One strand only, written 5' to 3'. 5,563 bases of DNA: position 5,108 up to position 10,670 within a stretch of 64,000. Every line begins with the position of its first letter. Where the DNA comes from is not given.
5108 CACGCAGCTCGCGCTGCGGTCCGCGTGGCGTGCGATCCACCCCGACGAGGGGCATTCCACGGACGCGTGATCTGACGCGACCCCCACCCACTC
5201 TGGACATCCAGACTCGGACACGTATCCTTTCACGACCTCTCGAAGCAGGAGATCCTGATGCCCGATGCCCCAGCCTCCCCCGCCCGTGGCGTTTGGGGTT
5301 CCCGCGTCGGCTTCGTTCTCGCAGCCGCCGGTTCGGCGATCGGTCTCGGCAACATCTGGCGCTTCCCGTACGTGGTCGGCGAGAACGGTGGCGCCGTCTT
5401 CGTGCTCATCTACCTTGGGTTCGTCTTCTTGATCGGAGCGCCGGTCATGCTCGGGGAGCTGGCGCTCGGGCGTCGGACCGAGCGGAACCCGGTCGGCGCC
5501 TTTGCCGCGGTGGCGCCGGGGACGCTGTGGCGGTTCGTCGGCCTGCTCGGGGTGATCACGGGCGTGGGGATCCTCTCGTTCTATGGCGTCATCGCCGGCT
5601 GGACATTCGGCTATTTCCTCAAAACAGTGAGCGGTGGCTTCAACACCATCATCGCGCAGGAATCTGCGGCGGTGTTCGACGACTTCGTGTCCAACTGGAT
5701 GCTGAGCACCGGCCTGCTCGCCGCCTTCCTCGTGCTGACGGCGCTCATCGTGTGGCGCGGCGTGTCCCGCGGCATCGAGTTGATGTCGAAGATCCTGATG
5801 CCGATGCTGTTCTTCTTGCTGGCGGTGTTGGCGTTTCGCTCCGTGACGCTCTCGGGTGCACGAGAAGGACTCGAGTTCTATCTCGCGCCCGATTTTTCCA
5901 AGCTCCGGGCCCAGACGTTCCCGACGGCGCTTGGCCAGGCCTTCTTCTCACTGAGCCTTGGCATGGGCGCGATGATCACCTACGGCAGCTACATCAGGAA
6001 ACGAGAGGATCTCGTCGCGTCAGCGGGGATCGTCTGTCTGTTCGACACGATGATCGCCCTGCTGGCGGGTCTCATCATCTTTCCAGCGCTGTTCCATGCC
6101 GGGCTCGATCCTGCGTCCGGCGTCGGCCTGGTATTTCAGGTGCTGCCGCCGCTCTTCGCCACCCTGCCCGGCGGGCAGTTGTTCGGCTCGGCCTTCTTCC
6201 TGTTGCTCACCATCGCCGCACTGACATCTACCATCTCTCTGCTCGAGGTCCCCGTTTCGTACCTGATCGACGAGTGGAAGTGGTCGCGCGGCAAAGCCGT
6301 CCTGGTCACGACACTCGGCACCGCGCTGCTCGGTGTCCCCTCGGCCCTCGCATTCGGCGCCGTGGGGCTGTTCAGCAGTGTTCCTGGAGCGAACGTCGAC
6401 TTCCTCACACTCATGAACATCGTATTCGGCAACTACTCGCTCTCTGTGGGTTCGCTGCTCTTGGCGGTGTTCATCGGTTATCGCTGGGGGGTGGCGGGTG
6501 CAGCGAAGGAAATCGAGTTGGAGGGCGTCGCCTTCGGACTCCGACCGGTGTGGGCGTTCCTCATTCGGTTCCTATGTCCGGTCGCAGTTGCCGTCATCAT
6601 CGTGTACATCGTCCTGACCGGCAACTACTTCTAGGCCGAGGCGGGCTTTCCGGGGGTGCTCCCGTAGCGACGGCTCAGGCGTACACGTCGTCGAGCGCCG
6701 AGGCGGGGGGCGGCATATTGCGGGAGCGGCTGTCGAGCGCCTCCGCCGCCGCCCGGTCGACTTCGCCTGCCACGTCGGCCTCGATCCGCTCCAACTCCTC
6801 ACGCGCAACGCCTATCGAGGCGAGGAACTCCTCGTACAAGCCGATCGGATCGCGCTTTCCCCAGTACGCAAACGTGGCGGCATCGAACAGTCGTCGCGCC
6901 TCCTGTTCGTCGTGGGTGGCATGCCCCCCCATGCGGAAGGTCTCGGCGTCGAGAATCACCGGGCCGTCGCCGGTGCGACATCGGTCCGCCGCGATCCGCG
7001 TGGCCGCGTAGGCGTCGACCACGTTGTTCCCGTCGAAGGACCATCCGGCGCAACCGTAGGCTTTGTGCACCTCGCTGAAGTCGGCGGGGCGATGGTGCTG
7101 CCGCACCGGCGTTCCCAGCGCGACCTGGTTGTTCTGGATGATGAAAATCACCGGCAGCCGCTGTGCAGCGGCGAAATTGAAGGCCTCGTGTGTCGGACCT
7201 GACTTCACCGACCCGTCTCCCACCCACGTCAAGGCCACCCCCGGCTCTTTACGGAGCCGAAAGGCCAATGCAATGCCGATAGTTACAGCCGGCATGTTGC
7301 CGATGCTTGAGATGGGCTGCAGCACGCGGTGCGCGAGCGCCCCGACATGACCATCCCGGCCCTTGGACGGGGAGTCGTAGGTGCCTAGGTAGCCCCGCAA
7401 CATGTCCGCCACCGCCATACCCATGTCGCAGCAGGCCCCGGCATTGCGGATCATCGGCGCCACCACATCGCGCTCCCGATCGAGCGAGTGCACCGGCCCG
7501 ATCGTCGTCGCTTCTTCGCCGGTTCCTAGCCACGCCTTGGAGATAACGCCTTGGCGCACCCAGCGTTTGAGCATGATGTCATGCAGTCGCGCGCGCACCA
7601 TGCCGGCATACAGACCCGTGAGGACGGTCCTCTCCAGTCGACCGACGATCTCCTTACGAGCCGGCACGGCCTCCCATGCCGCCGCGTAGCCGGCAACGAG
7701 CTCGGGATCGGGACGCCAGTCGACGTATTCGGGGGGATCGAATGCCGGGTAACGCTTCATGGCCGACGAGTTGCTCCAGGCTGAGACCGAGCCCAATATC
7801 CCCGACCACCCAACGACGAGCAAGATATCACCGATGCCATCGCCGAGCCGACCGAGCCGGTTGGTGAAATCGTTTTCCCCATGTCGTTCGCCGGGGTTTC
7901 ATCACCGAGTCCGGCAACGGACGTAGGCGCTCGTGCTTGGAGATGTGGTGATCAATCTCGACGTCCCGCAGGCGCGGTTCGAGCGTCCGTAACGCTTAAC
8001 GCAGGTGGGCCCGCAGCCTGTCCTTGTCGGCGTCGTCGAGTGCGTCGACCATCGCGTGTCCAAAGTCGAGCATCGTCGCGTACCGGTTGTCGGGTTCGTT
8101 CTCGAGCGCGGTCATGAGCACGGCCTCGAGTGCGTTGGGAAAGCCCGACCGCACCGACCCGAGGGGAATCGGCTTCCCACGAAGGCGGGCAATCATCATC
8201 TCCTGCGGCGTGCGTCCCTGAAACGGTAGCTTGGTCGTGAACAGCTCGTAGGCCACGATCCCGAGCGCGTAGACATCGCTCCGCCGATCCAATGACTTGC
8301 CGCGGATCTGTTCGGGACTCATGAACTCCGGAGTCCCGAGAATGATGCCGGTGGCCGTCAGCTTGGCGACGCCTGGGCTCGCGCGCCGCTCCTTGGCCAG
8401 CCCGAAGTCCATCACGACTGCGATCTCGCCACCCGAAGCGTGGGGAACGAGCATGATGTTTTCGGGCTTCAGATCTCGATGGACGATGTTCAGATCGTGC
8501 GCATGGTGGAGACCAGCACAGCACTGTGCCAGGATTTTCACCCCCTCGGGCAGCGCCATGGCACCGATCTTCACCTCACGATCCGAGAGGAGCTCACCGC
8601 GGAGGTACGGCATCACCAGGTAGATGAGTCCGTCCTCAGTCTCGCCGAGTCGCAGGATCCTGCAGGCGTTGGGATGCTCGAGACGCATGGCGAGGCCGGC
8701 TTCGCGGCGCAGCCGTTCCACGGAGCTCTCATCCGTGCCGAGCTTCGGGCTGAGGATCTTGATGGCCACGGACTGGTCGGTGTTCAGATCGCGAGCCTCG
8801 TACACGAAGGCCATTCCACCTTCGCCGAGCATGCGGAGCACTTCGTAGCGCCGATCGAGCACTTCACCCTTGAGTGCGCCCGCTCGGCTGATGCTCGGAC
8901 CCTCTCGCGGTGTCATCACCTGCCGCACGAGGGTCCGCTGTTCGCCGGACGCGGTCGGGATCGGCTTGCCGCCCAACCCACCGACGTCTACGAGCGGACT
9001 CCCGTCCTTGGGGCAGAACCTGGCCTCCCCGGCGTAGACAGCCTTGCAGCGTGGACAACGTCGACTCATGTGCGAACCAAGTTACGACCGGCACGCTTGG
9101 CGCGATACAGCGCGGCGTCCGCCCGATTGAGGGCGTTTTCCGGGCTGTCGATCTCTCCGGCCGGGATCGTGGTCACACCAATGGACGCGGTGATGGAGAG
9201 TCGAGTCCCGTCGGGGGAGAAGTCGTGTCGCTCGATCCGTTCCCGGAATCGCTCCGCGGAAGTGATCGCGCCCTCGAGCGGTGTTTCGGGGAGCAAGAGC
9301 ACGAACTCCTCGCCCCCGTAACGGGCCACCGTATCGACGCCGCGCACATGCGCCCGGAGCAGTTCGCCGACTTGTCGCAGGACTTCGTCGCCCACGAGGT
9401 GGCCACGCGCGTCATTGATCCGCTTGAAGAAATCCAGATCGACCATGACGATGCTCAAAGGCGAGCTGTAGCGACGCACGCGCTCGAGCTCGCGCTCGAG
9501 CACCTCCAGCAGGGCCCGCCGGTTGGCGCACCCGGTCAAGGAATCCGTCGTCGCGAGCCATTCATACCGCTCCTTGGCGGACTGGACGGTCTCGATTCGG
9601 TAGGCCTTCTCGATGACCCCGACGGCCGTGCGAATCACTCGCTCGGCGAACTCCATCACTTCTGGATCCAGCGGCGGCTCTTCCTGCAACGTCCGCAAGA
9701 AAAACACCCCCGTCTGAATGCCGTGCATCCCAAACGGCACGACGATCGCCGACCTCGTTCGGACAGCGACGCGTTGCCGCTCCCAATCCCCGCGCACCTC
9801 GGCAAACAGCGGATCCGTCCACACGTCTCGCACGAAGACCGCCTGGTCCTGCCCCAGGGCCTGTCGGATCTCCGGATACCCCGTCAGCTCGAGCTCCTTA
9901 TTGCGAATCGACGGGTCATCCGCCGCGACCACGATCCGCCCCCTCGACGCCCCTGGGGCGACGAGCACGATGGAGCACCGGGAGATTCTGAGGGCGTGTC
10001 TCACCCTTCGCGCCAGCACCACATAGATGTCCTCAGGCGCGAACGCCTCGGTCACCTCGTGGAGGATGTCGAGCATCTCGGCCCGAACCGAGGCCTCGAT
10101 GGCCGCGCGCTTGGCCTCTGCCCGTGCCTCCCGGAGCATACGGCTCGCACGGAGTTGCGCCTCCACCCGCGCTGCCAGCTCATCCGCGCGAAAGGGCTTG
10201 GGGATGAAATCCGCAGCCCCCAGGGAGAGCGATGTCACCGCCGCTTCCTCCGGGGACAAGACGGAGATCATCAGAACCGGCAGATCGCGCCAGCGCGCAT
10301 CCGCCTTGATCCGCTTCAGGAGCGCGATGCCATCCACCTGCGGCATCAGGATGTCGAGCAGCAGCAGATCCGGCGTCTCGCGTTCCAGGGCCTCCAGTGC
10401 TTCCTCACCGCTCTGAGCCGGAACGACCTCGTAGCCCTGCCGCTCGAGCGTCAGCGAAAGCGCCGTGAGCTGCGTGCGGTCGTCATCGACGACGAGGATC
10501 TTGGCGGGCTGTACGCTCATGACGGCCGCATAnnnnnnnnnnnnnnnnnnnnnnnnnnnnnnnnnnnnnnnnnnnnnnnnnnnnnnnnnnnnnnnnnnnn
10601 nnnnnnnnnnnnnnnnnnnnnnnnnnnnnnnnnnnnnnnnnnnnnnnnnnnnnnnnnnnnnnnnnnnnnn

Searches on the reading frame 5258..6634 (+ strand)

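Call 11: search_protein_families(library=pfam, proteins=[window:5258-6634:+])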
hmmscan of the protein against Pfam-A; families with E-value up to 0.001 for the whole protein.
window:5258-6634:+ (458 aa): 1 family
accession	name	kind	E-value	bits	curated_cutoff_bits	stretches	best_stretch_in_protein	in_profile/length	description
PF00209.24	SNF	-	2.8e-57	195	27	2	154-452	180-481/524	Sodium:neurotransmitter symporter family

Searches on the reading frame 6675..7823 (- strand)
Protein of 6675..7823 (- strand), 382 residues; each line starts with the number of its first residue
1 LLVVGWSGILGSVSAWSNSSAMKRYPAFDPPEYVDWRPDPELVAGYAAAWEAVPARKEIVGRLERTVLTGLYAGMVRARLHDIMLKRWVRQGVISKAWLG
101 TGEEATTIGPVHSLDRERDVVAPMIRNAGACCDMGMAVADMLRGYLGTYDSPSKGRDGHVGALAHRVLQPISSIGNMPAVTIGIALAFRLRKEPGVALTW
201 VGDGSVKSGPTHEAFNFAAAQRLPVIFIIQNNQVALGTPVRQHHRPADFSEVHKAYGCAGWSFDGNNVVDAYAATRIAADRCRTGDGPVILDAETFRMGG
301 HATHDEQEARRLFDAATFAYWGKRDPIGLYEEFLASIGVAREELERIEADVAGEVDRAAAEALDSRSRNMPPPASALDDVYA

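Call 50: search_protein_families(library=pfam, proteins=[window:6675-7823:-], max_evalue=0.00001)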
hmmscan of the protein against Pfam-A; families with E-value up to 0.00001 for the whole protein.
window:6675-7823:- (382 aa): 1 family
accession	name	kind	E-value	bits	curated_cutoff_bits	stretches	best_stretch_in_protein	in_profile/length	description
PF00676.26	E1_dh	-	1.2e-55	189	22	1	75-366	4-295/300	Dehydrogenase E1 component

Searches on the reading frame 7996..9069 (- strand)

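Call 50: search_protein_families(library=pfam, proteins=[window:7996-9069:-], max_evalue=0.00001)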
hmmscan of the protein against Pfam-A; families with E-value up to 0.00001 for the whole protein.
window:7996-9069:- (357 aa): 3 families
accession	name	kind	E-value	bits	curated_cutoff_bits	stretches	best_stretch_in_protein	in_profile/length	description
PF00069.31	Pkinase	-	4.8e-44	151.2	31.7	1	75-298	1-212/263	Protein kinase domain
PF07714.23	PK_Tyr_Ser-Thr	-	1.2e-28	100.6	23.1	1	77-329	3-248/258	Protein tyrosine and serine/threonine kinase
PF01636.29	APH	-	7.2e-06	26.4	23.2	0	195-225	170-197/239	Phosphotransferase enzyme family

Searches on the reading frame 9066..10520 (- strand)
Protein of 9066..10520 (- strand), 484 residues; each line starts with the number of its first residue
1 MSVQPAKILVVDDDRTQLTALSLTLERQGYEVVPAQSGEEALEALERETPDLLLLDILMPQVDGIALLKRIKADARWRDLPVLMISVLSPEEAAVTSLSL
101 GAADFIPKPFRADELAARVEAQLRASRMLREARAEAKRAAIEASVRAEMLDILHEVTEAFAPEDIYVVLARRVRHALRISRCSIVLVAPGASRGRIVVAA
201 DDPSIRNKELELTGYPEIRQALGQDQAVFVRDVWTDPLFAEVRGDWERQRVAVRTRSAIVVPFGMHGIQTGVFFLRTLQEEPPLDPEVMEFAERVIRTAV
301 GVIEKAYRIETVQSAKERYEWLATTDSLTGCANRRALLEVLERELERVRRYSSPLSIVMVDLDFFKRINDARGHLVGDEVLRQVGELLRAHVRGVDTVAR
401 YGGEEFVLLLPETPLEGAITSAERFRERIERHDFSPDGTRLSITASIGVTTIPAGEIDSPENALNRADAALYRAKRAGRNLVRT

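Call 11: search_protein_families(library=pfam, proteins=[window:9066-10520:-])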
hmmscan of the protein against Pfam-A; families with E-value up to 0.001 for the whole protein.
window:9066-10520:- (484 aa): 3 families
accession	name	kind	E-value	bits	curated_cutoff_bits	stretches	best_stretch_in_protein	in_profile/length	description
PF00990.26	GGDEF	-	2.7e-47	161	23.8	1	323-480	1-160/161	Diguanylate cyclase, GGDEF domain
PF00072.30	Response_reg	-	1e-29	103.4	30.2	1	8-119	1-110/111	Response regulator receiver domain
PF01590.32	GAF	-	2.4e-05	25.3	22.4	1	163-296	3-126/133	GAF domain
